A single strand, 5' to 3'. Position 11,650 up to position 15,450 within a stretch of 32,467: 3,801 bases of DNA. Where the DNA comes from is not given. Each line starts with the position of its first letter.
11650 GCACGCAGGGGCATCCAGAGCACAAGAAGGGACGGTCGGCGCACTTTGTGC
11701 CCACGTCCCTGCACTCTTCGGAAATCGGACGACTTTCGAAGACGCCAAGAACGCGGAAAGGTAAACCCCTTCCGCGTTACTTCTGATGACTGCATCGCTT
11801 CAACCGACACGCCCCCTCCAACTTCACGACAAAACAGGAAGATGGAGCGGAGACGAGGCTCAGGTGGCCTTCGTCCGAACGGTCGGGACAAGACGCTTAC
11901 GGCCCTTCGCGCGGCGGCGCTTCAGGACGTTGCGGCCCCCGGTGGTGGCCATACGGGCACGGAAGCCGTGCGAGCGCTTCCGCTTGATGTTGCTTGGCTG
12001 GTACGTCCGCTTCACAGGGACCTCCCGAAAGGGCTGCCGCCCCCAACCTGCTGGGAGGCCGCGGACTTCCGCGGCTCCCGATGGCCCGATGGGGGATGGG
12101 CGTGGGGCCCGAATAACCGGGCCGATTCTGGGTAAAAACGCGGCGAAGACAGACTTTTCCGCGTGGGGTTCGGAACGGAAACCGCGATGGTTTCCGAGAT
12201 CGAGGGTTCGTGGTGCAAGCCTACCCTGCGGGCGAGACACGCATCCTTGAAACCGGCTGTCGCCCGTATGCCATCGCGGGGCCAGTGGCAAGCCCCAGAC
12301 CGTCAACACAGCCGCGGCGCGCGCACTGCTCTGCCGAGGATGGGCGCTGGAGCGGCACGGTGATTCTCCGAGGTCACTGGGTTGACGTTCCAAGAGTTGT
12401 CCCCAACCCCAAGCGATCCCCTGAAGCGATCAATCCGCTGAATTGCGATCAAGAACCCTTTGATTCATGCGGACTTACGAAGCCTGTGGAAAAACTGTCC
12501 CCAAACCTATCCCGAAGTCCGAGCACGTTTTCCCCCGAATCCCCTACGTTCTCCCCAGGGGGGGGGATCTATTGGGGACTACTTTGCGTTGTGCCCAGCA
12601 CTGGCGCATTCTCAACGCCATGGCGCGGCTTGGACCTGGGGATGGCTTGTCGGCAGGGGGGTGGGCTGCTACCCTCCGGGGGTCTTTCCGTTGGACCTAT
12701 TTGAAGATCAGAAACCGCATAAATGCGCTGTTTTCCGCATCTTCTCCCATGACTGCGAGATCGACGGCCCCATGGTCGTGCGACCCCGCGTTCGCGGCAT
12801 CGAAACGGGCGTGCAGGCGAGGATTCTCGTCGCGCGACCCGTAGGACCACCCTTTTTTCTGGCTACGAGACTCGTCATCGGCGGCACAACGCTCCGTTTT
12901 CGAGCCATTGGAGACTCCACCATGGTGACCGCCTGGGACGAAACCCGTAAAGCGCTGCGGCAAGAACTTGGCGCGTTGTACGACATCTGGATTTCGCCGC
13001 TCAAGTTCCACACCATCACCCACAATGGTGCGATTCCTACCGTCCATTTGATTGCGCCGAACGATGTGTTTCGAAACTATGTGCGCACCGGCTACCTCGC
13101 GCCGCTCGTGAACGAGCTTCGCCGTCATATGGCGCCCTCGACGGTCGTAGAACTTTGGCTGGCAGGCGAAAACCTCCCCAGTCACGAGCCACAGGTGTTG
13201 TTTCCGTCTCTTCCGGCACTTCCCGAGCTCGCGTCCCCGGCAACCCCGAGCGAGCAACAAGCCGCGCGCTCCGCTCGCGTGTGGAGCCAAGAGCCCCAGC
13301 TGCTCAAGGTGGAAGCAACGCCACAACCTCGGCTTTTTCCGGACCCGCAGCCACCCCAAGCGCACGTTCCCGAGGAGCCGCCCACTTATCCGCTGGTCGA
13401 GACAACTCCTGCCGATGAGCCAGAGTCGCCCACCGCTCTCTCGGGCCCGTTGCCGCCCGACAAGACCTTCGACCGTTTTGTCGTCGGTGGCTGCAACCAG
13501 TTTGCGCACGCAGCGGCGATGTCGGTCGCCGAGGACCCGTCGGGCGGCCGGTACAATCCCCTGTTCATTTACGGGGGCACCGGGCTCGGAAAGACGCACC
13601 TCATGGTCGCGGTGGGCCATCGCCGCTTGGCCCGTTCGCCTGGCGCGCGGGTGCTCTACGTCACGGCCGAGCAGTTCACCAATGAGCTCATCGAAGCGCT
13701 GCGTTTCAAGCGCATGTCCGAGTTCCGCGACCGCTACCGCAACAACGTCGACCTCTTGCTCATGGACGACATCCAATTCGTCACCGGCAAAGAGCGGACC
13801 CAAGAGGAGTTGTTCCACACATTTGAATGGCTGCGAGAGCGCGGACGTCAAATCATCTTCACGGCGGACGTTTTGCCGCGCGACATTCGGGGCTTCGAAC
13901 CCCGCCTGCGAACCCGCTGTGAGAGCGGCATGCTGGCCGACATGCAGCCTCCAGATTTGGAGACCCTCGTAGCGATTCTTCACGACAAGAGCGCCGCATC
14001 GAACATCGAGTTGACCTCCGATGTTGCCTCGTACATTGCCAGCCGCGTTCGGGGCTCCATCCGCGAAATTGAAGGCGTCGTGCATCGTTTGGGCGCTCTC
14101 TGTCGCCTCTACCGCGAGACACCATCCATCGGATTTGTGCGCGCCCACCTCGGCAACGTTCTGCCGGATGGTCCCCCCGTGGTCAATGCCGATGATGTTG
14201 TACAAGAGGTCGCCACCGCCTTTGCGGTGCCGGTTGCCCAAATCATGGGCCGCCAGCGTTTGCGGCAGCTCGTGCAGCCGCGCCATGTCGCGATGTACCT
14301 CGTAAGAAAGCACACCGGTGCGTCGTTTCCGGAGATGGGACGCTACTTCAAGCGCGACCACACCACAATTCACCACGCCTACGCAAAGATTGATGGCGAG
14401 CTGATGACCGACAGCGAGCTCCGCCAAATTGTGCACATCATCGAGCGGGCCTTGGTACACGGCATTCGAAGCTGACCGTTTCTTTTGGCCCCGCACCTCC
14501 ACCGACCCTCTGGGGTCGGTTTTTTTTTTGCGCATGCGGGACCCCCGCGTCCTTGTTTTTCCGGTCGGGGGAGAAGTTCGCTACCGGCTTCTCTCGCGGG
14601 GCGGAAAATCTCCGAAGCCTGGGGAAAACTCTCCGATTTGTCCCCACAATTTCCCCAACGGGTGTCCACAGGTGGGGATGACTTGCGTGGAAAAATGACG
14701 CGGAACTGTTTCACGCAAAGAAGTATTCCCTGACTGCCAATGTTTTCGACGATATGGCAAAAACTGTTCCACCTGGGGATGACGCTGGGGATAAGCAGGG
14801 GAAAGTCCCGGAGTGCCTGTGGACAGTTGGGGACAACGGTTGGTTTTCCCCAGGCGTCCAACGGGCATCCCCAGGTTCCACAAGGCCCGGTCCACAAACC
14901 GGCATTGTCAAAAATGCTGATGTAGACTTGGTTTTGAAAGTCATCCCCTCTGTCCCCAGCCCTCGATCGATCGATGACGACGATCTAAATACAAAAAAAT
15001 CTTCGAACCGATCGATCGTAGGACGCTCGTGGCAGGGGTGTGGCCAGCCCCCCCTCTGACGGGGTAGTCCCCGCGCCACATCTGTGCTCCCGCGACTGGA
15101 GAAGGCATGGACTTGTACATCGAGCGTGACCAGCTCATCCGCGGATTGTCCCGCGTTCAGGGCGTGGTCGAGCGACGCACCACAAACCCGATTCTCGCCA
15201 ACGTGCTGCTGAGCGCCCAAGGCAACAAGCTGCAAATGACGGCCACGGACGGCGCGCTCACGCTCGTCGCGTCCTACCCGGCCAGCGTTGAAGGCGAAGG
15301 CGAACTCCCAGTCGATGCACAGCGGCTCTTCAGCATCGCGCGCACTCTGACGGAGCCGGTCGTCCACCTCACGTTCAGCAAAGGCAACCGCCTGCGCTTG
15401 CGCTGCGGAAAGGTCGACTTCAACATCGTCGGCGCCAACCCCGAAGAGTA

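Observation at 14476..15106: Probable oriC in the dnaA-dnaN spacer, insulated from dnaA by a strong intrinsic terminator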

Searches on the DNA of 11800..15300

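Call 11: search_rna_families(source=window, start=11800, end=15300, threshold=evalue, max_evalue=1)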
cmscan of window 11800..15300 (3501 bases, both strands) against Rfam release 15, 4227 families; matches with E-value up to 1: 1.
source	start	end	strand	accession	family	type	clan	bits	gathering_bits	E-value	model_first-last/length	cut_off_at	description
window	13570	13650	-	RF02674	AsdA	Gene; antisense;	-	24.1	52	0.064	1-81/81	no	antisense RNA of dnaA mRNA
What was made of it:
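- Tried and rejected: The Rfam search of 11.8-15.3 kb gave only a sub-threshold AsdA hit inside dnaA (call 11).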

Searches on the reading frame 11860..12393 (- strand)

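Call 4: search_protein_families(library=pfam, proteins=[window:11860-12393:-])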
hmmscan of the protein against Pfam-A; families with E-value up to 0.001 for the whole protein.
window:11860-12393:- (177 aa): 1 family
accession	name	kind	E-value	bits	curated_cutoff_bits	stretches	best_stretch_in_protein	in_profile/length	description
PF00468.22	Ribosomal_L34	-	1.3e-22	79.9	25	1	128-168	2-42/44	Ribosomal protein L34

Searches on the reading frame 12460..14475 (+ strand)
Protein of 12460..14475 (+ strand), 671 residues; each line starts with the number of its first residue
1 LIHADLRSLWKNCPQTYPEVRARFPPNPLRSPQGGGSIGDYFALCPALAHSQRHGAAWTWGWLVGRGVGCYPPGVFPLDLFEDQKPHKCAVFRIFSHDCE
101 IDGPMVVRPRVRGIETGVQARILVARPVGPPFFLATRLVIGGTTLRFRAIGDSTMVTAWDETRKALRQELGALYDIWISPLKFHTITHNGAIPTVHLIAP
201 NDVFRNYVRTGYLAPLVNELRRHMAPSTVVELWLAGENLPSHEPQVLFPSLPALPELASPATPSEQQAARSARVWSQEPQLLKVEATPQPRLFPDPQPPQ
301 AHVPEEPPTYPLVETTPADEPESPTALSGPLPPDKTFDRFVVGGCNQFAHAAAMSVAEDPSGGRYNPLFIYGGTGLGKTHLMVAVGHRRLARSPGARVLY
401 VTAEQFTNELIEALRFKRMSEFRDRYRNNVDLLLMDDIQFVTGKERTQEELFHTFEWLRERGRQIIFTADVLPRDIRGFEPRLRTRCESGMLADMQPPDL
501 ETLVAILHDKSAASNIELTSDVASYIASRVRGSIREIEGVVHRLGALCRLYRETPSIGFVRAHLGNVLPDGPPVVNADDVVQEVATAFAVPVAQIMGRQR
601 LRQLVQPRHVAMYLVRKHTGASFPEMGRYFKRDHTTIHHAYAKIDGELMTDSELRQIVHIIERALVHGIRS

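Call 4: search_protein_families(library=pfam, proteins=[window:12460-14475:+])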
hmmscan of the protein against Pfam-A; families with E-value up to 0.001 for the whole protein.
window:12460-14475:+ (671 aa): 7 families
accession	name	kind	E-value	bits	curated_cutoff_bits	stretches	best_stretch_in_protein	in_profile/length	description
PF00308.24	Bac_DnaA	-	7.4e-58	195.7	23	1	333-493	3-161/162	Bacterial DnaA ATPAse domain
PF08299.17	Bac_DnaA_C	-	1.6e-22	79.7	31.5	1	578-644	2-69/69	Bacterial dnaA protein helix-turn-helix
PF11638.13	DnaA_N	-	1e-08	35.2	24.6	1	157-214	2-57/65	DnaA N-terminal domain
PF01695.23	IstB_IS21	-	2.4e-07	30.9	24.1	1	368-468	95-191/238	IstB-like ATP binding protein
PF01637.24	ATPase_2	-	9.7e-05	22.7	33.2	1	362-473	17-120/225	ATPase domain predominantly from Archaea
PF00004.35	AAA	-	0.0002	22.3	21.2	1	369-487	2-123/131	ATPase family associated with various cellular activities (AAA)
PF13173.12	AAA_14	-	0.00031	21.2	27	1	366-453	3-86/129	AAA domain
